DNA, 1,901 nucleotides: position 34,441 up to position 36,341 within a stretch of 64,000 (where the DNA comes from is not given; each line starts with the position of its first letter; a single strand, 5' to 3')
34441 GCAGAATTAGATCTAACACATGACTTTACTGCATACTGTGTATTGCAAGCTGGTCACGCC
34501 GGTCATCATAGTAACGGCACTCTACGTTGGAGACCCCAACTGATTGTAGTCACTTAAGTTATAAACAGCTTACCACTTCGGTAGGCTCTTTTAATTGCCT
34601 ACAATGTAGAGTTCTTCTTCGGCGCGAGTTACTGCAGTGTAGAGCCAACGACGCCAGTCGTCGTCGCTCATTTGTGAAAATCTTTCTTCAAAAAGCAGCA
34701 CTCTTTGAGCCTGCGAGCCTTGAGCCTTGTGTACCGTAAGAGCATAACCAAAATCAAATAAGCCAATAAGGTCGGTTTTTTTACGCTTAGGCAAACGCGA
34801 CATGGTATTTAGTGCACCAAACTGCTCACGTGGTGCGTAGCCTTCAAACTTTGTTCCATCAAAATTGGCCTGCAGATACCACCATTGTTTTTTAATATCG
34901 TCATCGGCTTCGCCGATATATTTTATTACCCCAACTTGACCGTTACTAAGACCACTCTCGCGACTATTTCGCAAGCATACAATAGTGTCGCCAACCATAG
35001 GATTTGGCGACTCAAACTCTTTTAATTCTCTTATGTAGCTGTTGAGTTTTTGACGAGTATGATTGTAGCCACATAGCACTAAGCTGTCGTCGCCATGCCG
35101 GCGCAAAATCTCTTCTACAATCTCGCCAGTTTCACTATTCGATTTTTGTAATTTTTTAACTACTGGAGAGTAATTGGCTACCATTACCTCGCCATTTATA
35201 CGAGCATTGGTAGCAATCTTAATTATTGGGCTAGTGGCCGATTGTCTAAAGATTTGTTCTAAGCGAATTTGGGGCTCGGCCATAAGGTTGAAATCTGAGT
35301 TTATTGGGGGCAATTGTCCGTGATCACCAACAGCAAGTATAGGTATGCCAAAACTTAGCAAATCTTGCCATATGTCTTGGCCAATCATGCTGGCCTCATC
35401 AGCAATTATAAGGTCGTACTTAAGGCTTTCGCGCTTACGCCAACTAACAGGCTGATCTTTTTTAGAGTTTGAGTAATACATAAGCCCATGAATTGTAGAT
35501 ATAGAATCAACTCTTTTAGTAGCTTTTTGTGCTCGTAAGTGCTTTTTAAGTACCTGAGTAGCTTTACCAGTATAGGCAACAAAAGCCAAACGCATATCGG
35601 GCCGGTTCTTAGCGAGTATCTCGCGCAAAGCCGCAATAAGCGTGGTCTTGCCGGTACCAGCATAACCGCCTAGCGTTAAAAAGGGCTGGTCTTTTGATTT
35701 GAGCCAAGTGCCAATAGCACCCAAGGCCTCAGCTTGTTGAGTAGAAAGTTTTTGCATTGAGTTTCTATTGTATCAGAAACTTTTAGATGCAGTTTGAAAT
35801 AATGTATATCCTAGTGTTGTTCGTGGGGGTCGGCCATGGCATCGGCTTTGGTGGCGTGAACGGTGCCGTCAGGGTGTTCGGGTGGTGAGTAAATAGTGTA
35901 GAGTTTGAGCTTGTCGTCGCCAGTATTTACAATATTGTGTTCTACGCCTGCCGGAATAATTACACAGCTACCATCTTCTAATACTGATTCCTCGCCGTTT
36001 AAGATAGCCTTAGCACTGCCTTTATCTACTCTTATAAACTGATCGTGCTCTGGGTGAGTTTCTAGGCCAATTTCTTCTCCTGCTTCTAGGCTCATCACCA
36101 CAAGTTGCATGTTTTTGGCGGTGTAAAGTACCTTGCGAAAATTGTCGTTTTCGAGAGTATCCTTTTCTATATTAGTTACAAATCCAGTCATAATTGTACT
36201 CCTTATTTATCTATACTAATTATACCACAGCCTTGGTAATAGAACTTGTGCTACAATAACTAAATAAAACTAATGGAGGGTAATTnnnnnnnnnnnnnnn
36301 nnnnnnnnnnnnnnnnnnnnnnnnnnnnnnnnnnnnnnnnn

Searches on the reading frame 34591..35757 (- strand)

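Call 3: search_protein_families(library=pfam, proteins=[window:34591-35757:-], max_evalue=0.01)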
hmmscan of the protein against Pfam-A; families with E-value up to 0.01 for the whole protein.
window:34591-35757:- (388 aa): 16 families
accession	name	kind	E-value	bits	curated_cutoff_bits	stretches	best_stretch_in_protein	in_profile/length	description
PF13245.12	AAA_19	-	4.4e-19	69.4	25.1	1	24-152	11-132/134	AAA domain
PF13604.12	AAA_30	-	4.4e-19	69.4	27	1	4-185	2-167/191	AAA domain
PF13538.12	UvrD_C_2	-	4.1e-17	62.2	27.4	1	337-386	2-52/52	UvrD-like helicase C-terminal domain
PF01443.25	Viral_helicase1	-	7.4e-07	29.6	21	1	330-386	178-227/228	Viral superfamily 1 RNA helicase core domain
PF05970.20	PIF1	-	9.1e-06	25.8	25.9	1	3-133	1-122/223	PIF1-like helicase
PF00580.27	UvrD-helicase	-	4.1e-05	23.8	23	1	22-105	12-98/271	UvrD/REP helicase N-terminal domain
PF24883.2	NPHP3_N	-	6.5e-05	23.6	24.8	1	17-76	14-74/164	Nephrocystin 3, N-terminal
PF13191.12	AAA_16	-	0.00014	22.8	32.6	1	22-79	22-83/167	AAA ATPase domain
PF13401.12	AAA_22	-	0.00037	21.2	27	1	23-136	4-107/130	AAA domain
PF18335.7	SH3_13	-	0.00048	20.3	41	1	254-286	27-59/65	ATP-dependent RecD-like DNA helicase SH3 domain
PF09848.15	SLFN-g3_helicase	-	0.00052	19.8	24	1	30-123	7-89/354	Schlafen group 3, DNA/RNA helicase domain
PF04851.21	ResIII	-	0.0013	19.1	22.5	1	4-83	4-82/164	Type III restriction enzyme, res subunit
PF05127.21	NAT10_TcmA_helicase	-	0.0018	18.6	22.7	1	33-136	6-113/176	RNA cytidine acetyltransferase NAT10/TcmA, helicase domain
PF02492.25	cobW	-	0.0063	16.6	20.7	0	27-61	3-34/180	CobW/HypB/UreG, nucleotide-binding domain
PF13361.12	UvrD_C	-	0.0088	15.9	25.6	0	340-386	290-346/350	UvrD-like helicase C-terminal domain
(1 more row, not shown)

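Call 43: search_protein_families(library=ncbifam, proteins=[window:34591-35757:-], max_evalue=0.01)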
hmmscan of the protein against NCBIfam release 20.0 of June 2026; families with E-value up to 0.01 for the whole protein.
window:34591-35757:- (388 aa): 9 families
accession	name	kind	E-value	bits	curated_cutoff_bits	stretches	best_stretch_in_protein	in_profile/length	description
TIGR01448.2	helicase_RecD2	equivalog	6.6e-37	127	500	1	21-388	328-689/713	SF1B family DNA helicase RecD2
TIGR01447.1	recD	equivalog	5.6e-30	104.5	310.15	2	24-154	163-306/597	exodeoxyribonuclease V subunit alpha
TIGR02768.1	TraA_Ti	equivalog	2.9e-15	55.7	590.45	1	3-384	359-712/751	Ti-type conjugative transfer relaxase TraA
NF008127.0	PRK10875.1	equivalog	7.1e-13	47.9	671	2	30-134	177-290/619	exodeoxyribonuclease V subunit alpha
NF010464.0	PRK13889.1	subfamily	7.8e-07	27.3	1015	0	3-72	346-408/992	conjugal transfer relaxase TraA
NF010402.0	PRK13826.1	subfamily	7.6e-06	24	1317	0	334-385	690-735/1102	Dtr system oriT relaxase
NF040671.1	PLuB_AAA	exception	9.9e-06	23.2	999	1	107-154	956-1003/1256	PLuB system helicase-like protein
NF010263.0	PRK13709.1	equivalog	0.00047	17.5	2212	1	2-159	967-1115/1752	conjugative transfer relaxase/helicase TraI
NF008276.0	PRK11054.1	equivalog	0.0061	15.1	543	0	23-93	209-279/684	DNA helicase IV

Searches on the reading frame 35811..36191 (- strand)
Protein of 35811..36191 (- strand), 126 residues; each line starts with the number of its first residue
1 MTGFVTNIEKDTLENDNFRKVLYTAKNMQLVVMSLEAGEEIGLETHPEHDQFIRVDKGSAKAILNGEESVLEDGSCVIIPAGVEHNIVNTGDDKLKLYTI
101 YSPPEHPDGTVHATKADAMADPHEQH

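Call 3: search_protein_families(library=pfam, proteins=[window:35811-36191:-], max_evalue=0.01)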
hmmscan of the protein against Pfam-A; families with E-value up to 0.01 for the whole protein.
window:35811-36191:- (126 aa): 3 families
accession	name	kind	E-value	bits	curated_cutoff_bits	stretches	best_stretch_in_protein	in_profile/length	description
PF07883.17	Cupin_2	-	5.4e-16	58.5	27.2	1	32-101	2-70/70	Cupin domain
PF02311.25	AraC_binding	-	0.0001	22.5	21.1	1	45-117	20-91/135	AraC-like ligand binding domain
PF01050.24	MannoseP_isomer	-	0.00033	21.3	23.6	1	21-100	21-100/116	Mannose-6-phosphate isomerase C-terminal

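Call 43: search_protein_families(library=ncbifam, proteins=[window:35811-36191:-], max_evalue=0.01)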
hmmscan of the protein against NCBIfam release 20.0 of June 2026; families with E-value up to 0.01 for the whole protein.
window:35811-36191:- (126 aa): 6 families
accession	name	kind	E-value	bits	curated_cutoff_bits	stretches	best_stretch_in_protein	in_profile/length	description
TIGR01479.1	GMP_PMI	equivalog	4.8e-05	22.4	372.95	1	22-101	369-448/467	mannose-1-phosphate guanylyltransferase/mannose-6-phosphate isomerase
TIGR03214.2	ura-cupin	equivalog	0.001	18.6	200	1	25-109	45-130/249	(S)-ureidoglycine aminohydrolase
NF012004.0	PRK15460.1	equivalog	0.001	17.8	859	1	27-101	384-458/478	mannose-1-phosphate guanyltransferase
NF008376.0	PRK11171.1-5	equivalog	0.0012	18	338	1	38-100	79-141/278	(S)-ureidoglycine aminohydrolase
NF040771.1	AAH_UGLYAH2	exception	0.0033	16.7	350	1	38-100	74-136/267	bifunctional allantoicase/(S)-ureidoglycine aminohydrolase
NF008373.0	PRK11171.1-2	equivalog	0.0048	16.1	445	1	38-101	79-142/274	(S)-ureidoglycine aminohydrolase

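Call 44: search_solved_structures(query=window:35811-36191:-, max_evalue=0.01)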
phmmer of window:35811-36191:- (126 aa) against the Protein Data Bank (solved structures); distinct sequences matched with E-value up to 0.01: 12.
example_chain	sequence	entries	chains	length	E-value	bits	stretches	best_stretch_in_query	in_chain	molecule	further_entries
2oa2_A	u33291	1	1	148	3.4e-33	117.9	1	4-124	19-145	BH2720 protein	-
3h50_A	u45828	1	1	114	1.1e-11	48.6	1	11-106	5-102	Tetracenomycin polyketide synthesis protein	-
2gu9_A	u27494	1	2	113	1.2e-11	48.4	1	11-106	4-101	tetracenomycin polyketide synthesis protein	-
1yhf_A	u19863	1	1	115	6.3e-05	26.7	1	14-88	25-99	hypothetical protein SPy1581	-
4mv2_A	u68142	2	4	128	0.00021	25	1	44-105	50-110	plu4264 | plu4264 protein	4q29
4e2g_A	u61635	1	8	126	0.00021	25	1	23-106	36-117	Cupin 2 conserved barrel domain protein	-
1y3t_A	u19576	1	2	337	0.0013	22.4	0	28-99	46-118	Hypothetical protein yxaG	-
2h0v_A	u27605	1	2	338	0.0013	22.4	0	28-99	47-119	Quercetin 2,3-dioxygenase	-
3rns_A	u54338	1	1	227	0.0026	21.5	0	20-89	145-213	Cupin 2 conserved barrel domain protein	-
4rd7_A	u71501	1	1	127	0.0033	21.1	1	40-104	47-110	Cupin 2 conserved barrel domain protein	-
9u8n_A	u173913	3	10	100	0.0091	19.7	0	20-93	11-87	Cupin type-2 domain-containing protein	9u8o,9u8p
2vqa_A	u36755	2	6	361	0.0092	19.7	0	25-110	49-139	SLL1358 PROTEIN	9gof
